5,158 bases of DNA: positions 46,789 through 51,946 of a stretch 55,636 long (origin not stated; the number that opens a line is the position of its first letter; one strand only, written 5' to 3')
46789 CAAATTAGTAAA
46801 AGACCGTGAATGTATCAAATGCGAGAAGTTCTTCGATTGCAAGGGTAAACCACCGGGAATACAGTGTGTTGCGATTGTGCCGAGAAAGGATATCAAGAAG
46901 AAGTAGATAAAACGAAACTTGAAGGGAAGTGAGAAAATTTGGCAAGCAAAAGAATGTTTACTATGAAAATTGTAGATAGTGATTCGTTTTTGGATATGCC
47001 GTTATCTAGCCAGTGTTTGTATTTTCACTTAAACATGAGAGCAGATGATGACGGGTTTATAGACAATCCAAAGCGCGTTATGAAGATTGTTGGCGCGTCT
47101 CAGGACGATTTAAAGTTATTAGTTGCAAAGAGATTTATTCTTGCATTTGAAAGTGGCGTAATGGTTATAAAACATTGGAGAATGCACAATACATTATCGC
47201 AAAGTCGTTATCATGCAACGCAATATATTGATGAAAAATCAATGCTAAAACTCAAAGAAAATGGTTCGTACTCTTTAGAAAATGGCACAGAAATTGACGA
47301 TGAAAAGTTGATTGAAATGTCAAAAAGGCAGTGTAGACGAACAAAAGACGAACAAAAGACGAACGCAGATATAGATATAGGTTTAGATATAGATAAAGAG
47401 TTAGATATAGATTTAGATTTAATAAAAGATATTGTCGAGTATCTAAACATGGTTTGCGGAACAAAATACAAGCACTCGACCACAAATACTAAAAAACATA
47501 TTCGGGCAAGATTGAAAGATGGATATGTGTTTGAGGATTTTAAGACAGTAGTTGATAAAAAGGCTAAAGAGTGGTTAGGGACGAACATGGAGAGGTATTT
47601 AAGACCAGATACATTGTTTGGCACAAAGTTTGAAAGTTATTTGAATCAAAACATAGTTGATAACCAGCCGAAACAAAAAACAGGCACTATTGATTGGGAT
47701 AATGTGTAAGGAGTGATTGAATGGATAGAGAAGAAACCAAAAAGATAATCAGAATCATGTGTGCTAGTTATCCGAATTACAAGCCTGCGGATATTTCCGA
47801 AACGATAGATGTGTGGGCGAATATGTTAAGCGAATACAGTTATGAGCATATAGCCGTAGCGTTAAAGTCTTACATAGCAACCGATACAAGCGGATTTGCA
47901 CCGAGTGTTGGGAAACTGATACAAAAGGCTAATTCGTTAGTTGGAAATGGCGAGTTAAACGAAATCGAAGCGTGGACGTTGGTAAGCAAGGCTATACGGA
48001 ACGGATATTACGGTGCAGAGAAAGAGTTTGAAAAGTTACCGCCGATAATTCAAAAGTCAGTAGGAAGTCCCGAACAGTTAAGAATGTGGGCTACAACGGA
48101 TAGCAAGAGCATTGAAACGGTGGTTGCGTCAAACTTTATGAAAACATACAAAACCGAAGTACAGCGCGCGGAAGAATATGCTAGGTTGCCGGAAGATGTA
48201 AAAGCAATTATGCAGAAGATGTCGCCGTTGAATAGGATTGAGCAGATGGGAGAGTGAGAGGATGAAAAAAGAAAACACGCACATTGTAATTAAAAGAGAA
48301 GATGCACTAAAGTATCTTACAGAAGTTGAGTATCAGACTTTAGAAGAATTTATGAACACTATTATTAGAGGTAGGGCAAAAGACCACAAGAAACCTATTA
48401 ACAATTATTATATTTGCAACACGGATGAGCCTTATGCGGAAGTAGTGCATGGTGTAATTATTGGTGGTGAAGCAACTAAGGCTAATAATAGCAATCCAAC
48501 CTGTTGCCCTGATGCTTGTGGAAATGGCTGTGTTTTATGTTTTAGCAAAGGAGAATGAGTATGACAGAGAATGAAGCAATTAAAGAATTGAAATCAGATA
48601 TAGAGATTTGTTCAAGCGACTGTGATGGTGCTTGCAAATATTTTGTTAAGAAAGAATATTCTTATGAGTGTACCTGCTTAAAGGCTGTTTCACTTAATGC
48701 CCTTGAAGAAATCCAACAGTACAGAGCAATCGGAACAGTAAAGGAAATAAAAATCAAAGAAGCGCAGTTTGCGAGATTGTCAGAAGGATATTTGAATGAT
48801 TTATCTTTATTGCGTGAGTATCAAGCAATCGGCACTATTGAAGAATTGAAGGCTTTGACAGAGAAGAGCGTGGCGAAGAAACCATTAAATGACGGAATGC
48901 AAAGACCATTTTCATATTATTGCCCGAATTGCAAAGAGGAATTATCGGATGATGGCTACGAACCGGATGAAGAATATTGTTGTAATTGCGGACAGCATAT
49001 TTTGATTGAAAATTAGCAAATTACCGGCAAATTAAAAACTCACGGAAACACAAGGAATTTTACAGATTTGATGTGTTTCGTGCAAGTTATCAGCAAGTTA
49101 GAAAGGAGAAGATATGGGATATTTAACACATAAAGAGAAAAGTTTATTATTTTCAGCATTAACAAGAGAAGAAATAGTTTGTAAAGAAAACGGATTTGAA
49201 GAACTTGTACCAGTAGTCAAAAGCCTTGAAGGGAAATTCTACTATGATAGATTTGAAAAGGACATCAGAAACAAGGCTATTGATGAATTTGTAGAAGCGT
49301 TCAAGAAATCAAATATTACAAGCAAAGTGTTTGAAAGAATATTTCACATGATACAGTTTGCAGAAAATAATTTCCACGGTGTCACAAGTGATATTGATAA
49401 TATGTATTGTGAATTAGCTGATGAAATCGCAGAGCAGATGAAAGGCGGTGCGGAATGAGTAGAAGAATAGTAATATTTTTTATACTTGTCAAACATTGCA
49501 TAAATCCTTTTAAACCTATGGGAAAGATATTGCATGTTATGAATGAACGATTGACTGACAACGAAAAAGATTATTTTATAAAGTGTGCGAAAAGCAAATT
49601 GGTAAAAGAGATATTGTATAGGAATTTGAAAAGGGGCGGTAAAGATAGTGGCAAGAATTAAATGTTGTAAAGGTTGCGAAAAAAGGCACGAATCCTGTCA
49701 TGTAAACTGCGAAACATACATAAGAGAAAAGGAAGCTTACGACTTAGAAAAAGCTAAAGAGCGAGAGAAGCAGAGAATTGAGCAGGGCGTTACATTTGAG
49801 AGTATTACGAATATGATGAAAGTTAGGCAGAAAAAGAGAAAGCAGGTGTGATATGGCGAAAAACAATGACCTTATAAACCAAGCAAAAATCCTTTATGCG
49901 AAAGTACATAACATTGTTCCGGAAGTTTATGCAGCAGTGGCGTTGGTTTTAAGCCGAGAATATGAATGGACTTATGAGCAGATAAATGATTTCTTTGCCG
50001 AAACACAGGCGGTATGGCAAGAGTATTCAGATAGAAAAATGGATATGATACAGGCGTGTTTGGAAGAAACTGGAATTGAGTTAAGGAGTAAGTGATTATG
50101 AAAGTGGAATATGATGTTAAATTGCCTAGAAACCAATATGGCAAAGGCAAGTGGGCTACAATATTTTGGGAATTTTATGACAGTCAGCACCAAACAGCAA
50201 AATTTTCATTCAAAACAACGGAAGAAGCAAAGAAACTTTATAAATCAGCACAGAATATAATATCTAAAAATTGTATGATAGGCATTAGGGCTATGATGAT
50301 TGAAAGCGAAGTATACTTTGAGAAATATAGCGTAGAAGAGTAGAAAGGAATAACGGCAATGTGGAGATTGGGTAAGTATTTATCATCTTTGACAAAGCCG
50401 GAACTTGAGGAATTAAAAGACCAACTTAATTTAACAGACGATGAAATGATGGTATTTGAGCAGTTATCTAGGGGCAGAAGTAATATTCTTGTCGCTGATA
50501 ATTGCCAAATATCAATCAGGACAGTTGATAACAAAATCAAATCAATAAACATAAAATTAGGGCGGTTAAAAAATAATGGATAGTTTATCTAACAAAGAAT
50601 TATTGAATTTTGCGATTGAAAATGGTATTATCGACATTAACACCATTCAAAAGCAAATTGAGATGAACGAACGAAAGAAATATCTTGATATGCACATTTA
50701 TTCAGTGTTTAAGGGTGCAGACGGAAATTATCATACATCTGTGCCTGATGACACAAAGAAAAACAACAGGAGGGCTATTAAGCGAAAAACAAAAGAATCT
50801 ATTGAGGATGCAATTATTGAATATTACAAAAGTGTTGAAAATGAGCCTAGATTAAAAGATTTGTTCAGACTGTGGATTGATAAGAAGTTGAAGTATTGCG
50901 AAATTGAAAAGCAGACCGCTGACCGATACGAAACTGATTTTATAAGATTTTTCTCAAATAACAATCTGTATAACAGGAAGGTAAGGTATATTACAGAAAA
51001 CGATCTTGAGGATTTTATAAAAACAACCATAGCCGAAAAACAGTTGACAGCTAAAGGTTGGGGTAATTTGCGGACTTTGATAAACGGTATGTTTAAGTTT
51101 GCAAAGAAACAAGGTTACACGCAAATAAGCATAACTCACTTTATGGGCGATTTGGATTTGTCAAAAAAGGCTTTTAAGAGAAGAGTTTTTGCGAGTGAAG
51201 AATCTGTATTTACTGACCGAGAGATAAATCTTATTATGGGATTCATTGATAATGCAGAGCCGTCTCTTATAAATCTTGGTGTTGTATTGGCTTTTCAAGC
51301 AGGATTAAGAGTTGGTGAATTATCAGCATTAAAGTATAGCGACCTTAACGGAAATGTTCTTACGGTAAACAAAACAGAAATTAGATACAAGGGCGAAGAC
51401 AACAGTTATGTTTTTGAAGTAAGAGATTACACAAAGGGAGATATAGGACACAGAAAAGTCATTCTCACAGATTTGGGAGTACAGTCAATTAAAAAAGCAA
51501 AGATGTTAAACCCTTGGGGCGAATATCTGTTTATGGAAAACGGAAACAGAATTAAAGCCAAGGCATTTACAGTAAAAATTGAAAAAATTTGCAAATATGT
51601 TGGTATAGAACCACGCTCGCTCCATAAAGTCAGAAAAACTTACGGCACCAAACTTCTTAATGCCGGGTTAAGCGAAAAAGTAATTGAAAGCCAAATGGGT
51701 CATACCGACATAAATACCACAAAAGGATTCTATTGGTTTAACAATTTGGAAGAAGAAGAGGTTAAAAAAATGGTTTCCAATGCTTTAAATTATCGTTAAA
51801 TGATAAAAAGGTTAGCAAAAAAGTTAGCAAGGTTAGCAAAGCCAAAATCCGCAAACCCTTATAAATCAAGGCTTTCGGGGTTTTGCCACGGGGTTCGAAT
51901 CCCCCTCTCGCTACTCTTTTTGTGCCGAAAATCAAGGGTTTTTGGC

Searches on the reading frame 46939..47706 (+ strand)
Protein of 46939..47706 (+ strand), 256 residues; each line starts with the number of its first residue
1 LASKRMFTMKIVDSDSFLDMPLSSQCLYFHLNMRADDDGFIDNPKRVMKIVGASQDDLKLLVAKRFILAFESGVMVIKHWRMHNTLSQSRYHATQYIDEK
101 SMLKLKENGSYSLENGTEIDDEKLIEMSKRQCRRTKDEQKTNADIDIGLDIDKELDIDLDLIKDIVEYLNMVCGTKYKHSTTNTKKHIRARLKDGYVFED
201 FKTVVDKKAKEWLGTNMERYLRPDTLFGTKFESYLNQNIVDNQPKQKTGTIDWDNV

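Call 94: search_protein_families(library=pfam, proteins=[window:46939-47706:+], max_evalue=0.01)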
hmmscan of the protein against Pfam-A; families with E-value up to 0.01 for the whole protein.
window:46939-47706:+ (256 aa): 1 family
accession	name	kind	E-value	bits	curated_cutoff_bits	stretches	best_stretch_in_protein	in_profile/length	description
PF09524.15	Phg_2220_C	-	8.1e-29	99.9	27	1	165-236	1-73/73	Conserved phage C-terminus (Phg_2220_C)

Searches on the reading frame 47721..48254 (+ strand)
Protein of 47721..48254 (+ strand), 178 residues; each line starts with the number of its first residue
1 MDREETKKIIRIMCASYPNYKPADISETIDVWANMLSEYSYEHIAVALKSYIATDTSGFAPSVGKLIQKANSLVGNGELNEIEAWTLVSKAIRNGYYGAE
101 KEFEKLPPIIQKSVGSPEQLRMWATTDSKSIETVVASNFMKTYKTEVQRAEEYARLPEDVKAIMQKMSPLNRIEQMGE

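Call 94: search_protein_families(library=pfam, proteins=[window:47721-48254:+], max_evalue=0.01)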
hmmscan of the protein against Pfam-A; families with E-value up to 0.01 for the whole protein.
window:47721-48254:+ (178 aa): 1 family
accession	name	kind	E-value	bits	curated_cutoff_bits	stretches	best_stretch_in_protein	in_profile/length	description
PF11417.13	Inhibitor_G39P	-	1.1e-11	45.5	22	1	3-67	2-69/69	Loader and inhibitor of phage G40P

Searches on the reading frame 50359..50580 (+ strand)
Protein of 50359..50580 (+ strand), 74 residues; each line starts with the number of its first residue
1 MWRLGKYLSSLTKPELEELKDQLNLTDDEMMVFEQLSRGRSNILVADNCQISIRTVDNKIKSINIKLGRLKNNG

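Call 33: search_protein_families(library=pfam, proteins=[window:50359-50580:+], max_evalue=1)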
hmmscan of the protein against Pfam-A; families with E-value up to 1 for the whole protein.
window:50359-50580:+ (74 aa): 2 families
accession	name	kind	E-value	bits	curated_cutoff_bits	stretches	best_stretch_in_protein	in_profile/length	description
PF00196.25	GerE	-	6.1e-07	29.4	23.5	1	24-68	2-46/57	Bacterial regulatory proteins, luxR family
PF18332.7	XRN1_D1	-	0.044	14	26.2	1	14-55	17-57/191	Exoribonuclease Xrn1 D1 domain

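Call 88: search_protein_families(library=phrogs, proteins=[window:50359-50580:+], max_evalue=0.001)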
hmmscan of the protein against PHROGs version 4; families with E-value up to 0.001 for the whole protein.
window:50359-50580:+ (74 aa): 0 families

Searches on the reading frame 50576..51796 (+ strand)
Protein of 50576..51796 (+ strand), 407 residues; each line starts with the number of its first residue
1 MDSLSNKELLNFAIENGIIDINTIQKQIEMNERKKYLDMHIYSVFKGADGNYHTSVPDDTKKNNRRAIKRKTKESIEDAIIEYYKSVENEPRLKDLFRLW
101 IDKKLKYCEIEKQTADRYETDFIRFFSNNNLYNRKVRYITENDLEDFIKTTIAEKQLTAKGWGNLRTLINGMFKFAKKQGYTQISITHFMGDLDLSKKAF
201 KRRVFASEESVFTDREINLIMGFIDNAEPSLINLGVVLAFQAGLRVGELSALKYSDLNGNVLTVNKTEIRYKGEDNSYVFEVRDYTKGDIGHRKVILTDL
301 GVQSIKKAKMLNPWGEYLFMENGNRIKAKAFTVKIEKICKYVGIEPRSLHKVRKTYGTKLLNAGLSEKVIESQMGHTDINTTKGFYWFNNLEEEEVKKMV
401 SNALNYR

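Call 6: search_protein_families(library=pfam, proteins=[window:50576-51796:+], max_evalue=1)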
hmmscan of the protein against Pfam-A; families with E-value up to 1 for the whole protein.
window:50576-51796:+ (407 aa): 2 families
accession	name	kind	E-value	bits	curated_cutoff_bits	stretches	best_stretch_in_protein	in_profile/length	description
PF00589.27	Phage_integrase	-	1.3e-17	64.6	27.1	1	212-386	3-165/172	Phage integrase family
PF02899.23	Phage_int_SAM_1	-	0.011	16.4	22.3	1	108-180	12-83/83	Phage integrase, N-terminal SAM-like domain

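Call 7: search_protein_families(library=phrogs, proteins=[window:50576-51796:+], max_evalue=1)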
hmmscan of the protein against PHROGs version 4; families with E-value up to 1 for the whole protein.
window:50576-51796:+ (407 aa): 8 families
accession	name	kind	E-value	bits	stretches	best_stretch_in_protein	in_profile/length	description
phrog_1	-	integration and excision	1.9e-37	130.8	1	36-383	111-429/611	integrase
phrog_216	-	integration and excision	2.1e-24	87.2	1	170-386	23-221/301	integrase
phrog_7685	-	integration and excision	4.5e-09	37.2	1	290-388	126-222/240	integrase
phrog_24775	-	unknown function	0.0029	18.7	1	334-382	14-63/101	-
phrog_26447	-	unknown function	0.027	15.3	1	28-53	24-49/62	-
phrog_24509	-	unknown function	0.061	14.5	1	98-129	29-60/66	-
phrog_19751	-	unknown function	0.18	12.8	0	239-268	33-62/140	-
phrog_13346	-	unknown function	0.21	12.9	1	64-115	16-66/88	-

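Call 99: find_related_loci(query=window:50576-51796:+, collection=viral_contigs, flank=8000)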
Query window:50576-51796:+ (407 aa) in viral_contigs; peptide patterns used: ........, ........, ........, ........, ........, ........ (x = any residue, [..] = any of these).
45 stretches matched a pattern; 42 encode a relative of the query (tblastn E <= 1e-3); 42 distinct loci.
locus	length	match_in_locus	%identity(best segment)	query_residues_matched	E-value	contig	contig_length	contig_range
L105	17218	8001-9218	52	4-406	2e-135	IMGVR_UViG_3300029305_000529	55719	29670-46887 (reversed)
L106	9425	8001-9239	46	4-406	1e-119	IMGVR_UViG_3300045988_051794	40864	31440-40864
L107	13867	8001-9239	46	4-406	1e-119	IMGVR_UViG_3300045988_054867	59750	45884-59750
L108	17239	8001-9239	46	4-406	2e-119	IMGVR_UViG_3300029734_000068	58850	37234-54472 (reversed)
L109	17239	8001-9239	46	4-406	3e-119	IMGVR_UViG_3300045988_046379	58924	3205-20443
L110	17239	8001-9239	46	4-406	2e-119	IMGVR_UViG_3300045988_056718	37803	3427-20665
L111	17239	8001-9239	46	4-406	3e-119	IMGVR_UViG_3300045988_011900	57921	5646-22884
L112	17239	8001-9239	46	4-406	2e-119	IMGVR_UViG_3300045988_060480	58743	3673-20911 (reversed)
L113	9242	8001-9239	46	4-406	2e-119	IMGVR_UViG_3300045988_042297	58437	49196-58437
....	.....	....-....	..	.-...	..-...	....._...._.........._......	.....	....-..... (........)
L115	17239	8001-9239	46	4-406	3e-119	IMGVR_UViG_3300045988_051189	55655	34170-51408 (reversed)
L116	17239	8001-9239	45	4-406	1e-118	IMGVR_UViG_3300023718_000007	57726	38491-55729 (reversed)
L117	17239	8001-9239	45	4-406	8e-119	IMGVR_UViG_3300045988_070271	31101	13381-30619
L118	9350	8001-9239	45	4-406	8e-119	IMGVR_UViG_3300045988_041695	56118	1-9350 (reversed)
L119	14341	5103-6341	45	4-406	8e-119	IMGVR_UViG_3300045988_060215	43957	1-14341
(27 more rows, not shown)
